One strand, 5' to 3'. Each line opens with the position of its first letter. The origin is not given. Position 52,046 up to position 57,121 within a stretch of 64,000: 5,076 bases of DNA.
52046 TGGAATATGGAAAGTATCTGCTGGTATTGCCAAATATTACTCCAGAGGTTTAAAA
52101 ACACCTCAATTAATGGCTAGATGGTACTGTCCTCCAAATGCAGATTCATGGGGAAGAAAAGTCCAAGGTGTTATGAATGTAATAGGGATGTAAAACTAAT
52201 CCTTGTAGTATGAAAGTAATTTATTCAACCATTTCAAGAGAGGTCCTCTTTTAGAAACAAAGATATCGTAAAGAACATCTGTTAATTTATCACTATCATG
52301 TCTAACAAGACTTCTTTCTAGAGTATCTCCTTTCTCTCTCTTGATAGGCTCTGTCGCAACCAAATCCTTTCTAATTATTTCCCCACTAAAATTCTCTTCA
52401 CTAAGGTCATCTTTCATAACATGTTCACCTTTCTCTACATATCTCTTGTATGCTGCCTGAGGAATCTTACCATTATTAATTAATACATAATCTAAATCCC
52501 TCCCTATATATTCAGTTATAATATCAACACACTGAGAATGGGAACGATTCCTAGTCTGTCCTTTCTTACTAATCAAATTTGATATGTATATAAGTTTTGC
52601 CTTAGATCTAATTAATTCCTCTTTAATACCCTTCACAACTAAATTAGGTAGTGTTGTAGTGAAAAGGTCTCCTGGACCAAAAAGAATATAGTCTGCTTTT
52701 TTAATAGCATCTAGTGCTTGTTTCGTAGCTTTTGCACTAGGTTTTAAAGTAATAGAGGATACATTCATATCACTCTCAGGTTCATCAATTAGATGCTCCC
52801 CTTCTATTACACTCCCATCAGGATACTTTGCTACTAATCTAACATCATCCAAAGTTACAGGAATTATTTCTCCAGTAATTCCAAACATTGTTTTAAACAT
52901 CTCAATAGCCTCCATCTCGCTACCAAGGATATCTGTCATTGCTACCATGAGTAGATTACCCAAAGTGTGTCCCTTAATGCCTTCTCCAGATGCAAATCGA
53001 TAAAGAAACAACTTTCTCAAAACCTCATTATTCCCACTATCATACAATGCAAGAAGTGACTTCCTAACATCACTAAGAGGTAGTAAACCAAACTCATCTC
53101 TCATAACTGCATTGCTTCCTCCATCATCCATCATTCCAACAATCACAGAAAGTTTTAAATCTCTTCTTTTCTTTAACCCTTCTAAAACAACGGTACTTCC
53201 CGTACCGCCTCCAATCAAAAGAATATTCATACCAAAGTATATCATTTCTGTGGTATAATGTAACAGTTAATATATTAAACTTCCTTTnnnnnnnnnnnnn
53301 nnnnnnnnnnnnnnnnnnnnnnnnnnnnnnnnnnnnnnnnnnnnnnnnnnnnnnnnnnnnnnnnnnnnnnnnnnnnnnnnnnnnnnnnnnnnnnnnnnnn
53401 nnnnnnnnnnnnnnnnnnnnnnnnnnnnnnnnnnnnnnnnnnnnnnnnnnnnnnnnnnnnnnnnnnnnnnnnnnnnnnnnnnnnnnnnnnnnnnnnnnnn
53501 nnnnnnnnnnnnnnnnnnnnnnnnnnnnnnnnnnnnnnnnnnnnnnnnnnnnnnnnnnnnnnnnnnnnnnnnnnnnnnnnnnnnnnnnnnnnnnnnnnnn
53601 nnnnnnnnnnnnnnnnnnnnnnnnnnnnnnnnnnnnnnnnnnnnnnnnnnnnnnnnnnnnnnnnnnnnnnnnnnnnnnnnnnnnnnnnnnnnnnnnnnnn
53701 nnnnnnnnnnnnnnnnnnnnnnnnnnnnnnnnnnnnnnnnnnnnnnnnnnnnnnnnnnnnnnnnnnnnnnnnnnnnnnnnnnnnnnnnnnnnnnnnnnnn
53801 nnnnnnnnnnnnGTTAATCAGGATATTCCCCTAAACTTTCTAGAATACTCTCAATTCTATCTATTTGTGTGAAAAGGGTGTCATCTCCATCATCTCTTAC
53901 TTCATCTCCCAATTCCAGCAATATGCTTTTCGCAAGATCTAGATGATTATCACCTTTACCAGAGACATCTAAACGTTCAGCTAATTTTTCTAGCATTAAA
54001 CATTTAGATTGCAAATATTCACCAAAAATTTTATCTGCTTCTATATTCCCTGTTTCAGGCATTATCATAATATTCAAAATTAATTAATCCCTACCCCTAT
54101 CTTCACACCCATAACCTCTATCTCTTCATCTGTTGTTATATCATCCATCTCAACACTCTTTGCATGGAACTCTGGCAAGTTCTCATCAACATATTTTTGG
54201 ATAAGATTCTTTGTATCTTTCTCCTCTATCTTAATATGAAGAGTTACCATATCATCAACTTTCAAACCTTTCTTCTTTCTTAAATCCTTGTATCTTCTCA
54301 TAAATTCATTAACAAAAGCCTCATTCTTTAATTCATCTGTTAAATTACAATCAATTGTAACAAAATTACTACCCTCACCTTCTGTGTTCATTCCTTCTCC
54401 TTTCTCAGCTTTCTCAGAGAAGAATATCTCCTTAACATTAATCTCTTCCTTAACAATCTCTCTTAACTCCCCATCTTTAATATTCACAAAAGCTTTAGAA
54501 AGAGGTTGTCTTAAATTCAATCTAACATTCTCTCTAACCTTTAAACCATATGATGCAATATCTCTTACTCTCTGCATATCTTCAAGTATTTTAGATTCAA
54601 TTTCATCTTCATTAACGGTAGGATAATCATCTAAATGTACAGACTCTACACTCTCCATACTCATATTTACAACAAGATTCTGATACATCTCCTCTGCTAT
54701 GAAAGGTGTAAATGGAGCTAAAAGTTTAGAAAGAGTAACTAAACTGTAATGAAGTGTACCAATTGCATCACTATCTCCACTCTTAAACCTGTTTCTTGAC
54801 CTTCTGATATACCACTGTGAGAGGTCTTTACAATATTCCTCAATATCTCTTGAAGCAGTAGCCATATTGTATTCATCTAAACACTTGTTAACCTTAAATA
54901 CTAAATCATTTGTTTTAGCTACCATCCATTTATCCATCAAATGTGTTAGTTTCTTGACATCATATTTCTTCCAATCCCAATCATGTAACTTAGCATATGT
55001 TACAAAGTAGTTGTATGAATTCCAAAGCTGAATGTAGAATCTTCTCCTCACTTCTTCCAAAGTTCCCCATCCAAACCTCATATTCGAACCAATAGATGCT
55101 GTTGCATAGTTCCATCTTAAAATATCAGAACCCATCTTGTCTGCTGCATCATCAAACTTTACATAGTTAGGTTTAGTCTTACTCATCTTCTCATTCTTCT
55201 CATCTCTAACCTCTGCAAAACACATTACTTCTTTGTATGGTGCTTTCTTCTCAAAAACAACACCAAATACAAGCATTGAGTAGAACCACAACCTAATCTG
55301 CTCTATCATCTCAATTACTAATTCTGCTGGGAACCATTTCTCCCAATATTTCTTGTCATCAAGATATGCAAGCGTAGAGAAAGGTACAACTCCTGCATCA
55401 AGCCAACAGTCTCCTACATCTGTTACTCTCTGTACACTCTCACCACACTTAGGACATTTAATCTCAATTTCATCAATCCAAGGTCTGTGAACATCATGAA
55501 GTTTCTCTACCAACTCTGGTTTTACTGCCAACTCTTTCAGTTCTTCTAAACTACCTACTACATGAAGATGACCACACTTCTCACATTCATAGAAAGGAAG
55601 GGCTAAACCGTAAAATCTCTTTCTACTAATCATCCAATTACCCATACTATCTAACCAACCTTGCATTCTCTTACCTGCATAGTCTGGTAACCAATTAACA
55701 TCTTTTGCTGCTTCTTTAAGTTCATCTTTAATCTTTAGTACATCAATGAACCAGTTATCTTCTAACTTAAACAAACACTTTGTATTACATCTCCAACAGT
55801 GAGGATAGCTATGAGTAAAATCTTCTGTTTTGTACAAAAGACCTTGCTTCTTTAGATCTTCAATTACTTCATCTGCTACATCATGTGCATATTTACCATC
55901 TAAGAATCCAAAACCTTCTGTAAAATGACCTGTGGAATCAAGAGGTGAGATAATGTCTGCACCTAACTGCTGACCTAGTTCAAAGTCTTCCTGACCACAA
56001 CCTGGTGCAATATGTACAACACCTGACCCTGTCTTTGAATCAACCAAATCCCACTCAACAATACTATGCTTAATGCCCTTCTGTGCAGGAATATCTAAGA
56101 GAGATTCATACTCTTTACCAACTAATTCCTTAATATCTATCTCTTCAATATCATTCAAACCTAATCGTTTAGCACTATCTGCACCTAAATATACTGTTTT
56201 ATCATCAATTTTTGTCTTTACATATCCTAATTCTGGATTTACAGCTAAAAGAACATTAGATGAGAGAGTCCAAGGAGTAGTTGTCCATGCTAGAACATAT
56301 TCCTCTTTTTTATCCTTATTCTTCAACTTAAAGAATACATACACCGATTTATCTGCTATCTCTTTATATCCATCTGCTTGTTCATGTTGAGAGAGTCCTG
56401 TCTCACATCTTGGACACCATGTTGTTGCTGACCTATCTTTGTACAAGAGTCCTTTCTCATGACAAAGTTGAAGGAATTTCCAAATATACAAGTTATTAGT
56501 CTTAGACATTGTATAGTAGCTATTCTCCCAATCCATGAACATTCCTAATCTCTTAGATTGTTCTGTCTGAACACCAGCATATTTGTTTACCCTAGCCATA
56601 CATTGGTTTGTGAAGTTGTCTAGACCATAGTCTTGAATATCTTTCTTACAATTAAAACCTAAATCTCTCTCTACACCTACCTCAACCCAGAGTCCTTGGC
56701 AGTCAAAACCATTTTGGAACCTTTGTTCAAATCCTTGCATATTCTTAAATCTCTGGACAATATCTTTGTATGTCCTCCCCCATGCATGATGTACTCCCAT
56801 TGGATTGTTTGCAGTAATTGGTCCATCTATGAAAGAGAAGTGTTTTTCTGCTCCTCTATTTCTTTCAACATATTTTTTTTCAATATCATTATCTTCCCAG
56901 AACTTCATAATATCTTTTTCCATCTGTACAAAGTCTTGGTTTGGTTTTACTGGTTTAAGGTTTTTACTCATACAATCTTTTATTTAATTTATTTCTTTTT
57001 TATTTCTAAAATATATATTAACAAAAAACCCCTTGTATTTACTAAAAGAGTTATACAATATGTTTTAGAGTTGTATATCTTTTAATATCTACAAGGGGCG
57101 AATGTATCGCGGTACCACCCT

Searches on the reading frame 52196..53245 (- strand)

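Call 5: search_protein_families(library=ncbifam, proteins=[window:52196-53245:-])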
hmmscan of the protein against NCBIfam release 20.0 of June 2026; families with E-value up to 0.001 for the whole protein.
window:52196-53245:- (349 aa): 3 families
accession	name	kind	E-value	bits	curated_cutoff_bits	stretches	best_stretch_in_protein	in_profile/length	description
TIGR01826.1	CofD_related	subfamily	3.1e-80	269.9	196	1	8-328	1-308/310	uridine diphosphate-N-acetylglucosamine-binding protein YvcK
TIGR04357.1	CofD_rel_GAK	hypoth_equivalog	1.1e-21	77.6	340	2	91-252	134-306/368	GAK system CofD-like protein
TIGR01819.1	F420_cofD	equivalog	7.3e-11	41.6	257.45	1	112-228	112-231/301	2-phospho-L-lactate transferase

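Call 6: search_protein_families(library=pfam, proteins=[window:52196-53245:-])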
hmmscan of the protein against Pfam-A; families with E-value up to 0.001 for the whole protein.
window:52196-53245:- (349 aa): 1 family
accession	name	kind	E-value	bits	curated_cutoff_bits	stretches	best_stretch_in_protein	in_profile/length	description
PF01933.23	CofD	-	3.5e-74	250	30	1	8-291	1-285/290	2-phospho-L-lactate transferase CofD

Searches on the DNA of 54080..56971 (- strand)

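Call 73: search_rna_families(sources=[L086, L095, L124, L125, L126, L127, L128, L129, L130, L131, L132, L133], threshold=evalue, max_evalue=0.01)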
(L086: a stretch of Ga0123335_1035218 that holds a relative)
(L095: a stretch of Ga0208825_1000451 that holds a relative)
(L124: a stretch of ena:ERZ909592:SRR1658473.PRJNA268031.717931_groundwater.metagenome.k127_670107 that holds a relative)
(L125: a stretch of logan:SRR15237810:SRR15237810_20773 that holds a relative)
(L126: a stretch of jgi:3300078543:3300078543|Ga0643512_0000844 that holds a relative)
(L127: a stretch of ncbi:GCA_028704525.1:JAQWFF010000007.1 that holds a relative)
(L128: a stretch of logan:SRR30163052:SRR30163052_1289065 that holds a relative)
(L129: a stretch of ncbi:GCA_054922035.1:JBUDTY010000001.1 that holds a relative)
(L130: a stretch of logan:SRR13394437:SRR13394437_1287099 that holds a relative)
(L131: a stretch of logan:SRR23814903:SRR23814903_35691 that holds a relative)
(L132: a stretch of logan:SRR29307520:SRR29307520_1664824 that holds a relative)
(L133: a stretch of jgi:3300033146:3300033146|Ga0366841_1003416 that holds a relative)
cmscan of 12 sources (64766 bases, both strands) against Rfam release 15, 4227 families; matches with E-value up to 0.01: 9.
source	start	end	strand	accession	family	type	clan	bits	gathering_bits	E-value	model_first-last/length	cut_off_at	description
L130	946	1149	+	RF00230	T-box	Cis-reg; leader;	-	54.9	93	3.2e-09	1-219/219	no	T-box leader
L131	1247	1441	+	RF00230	T-box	Cis-reg; leader;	-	49.8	93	6.4e-08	1-219/219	no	T-box leader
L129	668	885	+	RF00230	T-box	Cis-reg; leader;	-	48.5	93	1.4e-07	1-219/219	no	T-box leader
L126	958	1131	+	RF00230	T-box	Cis-reg; leader;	-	47.4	93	2.8e-07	1-219/219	no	T-box leader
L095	1244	1420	+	RF00230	T-box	Cis-reg; leader;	-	46.5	93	4.6e-07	1-219/219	no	T-box leader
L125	949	1133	+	RF00230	T-box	Cis-reg; leader;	-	45.8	93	6.9e-07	1-219/219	no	T-box leader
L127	1005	1135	+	RF00230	T-box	Cis-reg; leader;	-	44.3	93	1.7e-06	1-219/219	no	T-box leader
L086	176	325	+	RF00230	T-box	Cis-reg; leader;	-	31.5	93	0.0033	1-219/219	no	T-box leader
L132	1225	1446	+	RF00230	T-box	Cis-reg; leader;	-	30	93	0.0084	1-219/219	no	T-box leader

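Call 74: search_rna_families(sources=[L014, L017, L022, L023, L025, L032, L033, L037, L038, L040, L045, L048, L051, L052, L063, L065, L068, L069, L074], threshold=gathering)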
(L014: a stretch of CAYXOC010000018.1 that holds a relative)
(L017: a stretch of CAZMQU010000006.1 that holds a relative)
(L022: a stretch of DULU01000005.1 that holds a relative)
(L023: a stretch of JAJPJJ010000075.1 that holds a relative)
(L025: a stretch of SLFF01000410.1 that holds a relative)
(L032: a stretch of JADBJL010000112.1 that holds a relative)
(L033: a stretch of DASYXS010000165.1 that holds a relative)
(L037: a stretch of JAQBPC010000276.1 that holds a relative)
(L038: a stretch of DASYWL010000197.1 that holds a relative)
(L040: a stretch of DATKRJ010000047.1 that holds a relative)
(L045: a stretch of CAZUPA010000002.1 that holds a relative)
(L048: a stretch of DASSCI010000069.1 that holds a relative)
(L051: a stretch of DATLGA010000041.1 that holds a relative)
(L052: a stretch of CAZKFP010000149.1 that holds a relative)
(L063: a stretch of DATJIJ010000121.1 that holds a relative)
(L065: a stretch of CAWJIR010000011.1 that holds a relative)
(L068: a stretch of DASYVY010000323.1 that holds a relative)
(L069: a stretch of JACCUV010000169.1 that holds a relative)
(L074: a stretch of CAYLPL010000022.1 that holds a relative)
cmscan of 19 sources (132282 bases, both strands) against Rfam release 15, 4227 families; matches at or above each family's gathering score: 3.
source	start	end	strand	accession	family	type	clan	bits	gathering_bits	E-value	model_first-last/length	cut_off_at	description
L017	2209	2446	+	RF00230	T-box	Cis-reg; leader;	-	117.1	93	6.1e-25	1-219/219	no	T-box leader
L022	2143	2426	+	RF00230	T-box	Cis-reg; leader;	-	114.2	93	3.4e-24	1-219/219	no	T-box leader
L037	1979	2230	+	RF00230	T-box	Cis-reg; leader;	-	101.3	93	7.4e-21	1-219/219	no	T-box leader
